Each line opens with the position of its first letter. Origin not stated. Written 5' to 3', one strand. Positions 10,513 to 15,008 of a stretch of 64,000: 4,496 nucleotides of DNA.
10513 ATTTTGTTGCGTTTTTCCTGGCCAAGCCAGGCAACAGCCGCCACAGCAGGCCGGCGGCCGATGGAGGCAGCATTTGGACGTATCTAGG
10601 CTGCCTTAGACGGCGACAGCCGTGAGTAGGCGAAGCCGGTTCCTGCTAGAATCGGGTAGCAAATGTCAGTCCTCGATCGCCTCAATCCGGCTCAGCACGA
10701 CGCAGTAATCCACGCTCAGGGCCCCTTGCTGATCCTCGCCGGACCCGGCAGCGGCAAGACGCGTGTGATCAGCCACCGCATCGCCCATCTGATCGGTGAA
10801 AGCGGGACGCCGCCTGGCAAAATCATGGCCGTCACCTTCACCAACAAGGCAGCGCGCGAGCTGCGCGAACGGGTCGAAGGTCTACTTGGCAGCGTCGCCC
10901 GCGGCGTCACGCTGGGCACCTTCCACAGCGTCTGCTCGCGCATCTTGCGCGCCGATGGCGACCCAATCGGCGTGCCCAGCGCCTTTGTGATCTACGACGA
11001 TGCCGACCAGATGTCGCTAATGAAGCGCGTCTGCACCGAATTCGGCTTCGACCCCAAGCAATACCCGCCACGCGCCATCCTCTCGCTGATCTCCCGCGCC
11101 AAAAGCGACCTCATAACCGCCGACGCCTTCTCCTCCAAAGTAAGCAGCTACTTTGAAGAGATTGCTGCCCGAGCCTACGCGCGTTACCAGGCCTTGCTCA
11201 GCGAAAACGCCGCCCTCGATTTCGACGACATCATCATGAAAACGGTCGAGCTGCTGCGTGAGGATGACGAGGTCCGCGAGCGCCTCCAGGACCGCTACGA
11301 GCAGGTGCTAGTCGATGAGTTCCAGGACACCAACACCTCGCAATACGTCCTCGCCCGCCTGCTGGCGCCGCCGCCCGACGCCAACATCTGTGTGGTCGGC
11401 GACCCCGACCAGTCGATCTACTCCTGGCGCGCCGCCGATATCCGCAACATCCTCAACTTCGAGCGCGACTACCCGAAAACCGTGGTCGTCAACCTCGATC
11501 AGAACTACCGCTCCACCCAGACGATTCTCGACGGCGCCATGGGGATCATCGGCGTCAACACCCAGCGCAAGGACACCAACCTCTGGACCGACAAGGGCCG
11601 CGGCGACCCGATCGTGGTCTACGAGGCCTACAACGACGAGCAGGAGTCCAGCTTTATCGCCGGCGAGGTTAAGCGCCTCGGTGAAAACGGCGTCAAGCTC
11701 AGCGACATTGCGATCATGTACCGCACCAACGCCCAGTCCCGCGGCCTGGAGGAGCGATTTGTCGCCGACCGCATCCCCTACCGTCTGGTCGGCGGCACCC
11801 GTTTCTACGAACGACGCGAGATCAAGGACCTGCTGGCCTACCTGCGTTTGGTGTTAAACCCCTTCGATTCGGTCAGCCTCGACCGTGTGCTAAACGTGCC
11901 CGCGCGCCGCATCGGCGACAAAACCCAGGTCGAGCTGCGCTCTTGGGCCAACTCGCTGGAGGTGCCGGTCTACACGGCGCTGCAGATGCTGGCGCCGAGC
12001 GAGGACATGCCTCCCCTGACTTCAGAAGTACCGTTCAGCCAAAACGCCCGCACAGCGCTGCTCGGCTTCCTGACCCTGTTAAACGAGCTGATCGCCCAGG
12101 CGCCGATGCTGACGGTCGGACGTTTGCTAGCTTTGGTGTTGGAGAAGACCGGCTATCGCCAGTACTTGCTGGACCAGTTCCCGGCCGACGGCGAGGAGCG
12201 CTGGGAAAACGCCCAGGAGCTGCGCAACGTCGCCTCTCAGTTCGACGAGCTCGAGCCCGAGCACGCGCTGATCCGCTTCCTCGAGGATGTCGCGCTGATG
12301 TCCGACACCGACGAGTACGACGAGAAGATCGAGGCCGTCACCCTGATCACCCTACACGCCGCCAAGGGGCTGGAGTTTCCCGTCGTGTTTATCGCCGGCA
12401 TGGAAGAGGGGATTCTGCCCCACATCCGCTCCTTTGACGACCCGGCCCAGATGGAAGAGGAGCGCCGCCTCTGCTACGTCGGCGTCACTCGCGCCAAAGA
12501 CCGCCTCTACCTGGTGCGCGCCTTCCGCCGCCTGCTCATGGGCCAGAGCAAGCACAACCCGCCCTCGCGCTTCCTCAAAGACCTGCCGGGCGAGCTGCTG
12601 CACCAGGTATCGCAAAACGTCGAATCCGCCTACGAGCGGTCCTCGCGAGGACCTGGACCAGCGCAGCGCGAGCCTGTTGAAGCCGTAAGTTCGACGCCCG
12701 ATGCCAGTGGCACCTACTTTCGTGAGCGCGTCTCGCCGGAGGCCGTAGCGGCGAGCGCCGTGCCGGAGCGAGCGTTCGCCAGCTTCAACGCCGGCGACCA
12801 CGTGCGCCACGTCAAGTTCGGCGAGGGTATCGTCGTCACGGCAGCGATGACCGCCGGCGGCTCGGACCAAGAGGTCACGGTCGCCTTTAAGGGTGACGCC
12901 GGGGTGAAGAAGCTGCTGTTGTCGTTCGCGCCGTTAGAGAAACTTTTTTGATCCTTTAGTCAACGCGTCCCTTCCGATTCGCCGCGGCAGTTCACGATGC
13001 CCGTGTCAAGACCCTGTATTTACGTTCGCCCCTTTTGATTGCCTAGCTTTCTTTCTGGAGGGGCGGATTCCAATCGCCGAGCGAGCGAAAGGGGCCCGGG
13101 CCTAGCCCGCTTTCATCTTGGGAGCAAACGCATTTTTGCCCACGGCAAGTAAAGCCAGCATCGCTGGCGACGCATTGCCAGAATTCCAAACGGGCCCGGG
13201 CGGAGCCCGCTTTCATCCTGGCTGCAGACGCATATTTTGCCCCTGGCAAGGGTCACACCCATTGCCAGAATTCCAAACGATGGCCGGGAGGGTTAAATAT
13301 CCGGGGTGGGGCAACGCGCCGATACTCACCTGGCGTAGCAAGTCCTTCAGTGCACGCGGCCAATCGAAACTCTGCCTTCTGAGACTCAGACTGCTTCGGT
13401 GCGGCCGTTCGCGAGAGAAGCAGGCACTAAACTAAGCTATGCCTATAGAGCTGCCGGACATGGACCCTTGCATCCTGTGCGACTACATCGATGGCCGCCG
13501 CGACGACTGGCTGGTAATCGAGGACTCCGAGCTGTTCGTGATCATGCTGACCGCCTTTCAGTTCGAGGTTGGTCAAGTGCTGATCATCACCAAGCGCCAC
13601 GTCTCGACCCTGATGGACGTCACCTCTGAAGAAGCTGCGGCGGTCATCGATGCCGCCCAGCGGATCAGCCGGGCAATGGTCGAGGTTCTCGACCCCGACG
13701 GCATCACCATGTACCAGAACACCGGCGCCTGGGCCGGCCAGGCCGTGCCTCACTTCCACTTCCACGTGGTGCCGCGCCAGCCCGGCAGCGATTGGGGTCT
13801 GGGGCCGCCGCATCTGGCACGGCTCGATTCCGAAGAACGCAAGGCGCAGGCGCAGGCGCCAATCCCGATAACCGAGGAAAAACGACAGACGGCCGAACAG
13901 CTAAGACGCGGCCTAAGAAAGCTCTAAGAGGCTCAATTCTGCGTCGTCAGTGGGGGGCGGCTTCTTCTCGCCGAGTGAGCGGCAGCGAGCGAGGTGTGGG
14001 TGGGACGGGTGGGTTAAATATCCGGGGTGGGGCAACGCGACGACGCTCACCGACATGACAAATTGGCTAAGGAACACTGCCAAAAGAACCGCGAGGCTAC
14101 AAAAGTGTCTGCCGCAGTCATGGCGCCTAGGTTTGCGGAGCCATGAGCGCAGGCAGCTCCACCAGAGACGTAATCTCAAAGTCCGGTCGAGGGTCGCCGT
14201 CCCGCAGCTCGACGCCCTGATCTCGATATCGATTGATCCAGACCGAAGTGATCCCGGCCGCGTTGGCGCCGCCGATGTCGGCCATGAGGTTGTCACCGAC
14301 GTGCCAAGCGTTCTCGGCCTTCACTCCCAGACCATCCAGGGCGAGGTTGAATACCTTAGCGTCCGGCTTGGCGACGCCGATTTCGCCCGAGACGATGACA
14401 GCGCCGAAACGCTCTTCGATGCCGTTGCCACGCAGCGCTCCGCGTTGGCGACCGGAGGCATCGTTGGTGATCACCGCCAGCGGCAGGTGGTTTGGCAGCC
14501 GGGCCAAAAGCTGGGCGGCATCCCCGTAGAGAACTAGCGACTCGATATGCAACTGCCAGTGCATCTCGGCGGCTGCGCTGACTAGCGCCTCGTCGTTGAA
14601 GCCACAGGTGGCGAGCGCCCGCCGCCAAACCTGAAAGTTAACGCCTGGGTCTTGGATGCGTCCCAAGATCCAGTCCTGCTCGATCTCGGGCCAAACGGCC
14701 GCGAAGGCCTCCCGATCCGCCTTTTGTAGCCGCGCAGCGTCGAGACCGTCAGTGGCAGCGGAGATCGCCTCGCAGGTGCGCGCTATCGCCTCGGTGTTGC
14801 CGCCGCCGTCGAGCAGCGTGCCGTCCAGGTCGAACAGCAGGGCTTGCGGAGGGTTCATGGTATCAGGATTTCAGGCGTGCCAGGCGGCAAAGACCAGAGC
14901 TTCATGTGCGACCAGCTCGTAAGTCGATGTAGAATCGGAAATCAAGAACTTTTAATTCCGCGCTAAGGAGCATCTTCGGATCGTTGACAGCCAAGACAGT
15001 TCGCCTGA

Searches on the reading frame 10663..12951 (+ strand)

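Call 11: search_protein_families(library=pfam, proteins=[window:10663-12951:+], max_evalue=0.01)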
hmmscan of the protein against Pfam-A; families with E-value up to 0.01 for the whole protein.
window:10663-12951:+ (762 aa): 8 families
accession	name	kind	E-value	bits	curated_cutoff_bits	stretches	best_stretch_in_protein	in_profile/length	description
PF00580.27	UvrD-helicase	-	2.1e-86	290.4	23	1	7-271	1-271/271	UvrD/REP helicase N-terminal domain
PF13361.12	UvrD_C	-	1.5e-76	258.6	25.6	2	276-425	1-150/350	UvrD-like helicase C-terminal domain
PF13245.12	AAA_19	-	6.2e-23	81.9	25.1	1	12-254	2-132/134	AAA domain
PF21196.3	PcrA_UvrD_tudor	-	2.8e-12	46.7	23.9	1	711-760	2-48/48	PcrA/UvrD tudor domain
PF13538.12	UvrD_C_2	-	1.4e-11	44.5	27.4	1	559-618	2-52/52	UvrD-like helicase C-terminal domain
PF13604.12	AAA_30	-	3.5e-07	30.6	27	1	7-72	2-67/191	AAA domain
PF01443.25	Viral_helicase1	-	1.8e-06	28.3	21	0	557-617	178-226/228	Viral superfamily 1 RNA helicase core domain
PF13086.12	AAA_11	-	0.0021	18.3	27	1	10-71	5-72/257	AAA domain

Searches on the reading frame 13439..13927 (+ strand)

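Call 11: search_protein_families(library=pfam, proteins=[window:13439-13927:+], max_evalue=0.01)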
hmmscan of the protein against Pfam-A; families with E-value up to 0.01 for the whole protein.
window:13439-13927:+ (162 aa): 3 families
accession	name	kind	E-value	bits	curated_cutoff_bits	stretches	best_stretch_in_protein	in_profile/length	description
PF01230.28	HIT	-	3.9e-18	66.3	21.5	1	26-115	8-97/98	HIT domain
PF11969.13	DcpS_C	-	4.5e-07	30.8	24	1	11-112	2-101/114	Scavenger mRNA decapping enzyme C-term binding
PF19327.4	Ap4A_phos_N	-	0.0059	16.6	23.1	0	24-113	82-160/177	Ap4A phosphorylase N-terminal domain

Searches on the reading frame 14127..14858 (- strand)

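Call 11: search_protein_families(library=pfam, proteins=[window:14127-14858:-], max_evalue=0.01)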
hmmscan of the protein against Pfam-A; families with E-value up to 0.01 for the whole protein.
window:14127-14858:- (243 aa): 3 families
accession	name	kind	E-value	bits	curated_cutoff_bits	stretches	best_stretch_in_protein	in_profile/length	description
PF00702.32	Hydrolase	-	2.2e-23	84.1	26.4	1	5-202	2-191/191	haloacid dehalogenase-like hydrolase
PF13419.12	HAD_2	-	2.3e-18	67.4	23.8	1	99-208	69-178/178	Haloacid dehalogenase-like hydrolase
PF13242.12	Hydrolase_like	-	5e-11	42.8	22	1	163-235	3-75/75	HAD-hyrolase-like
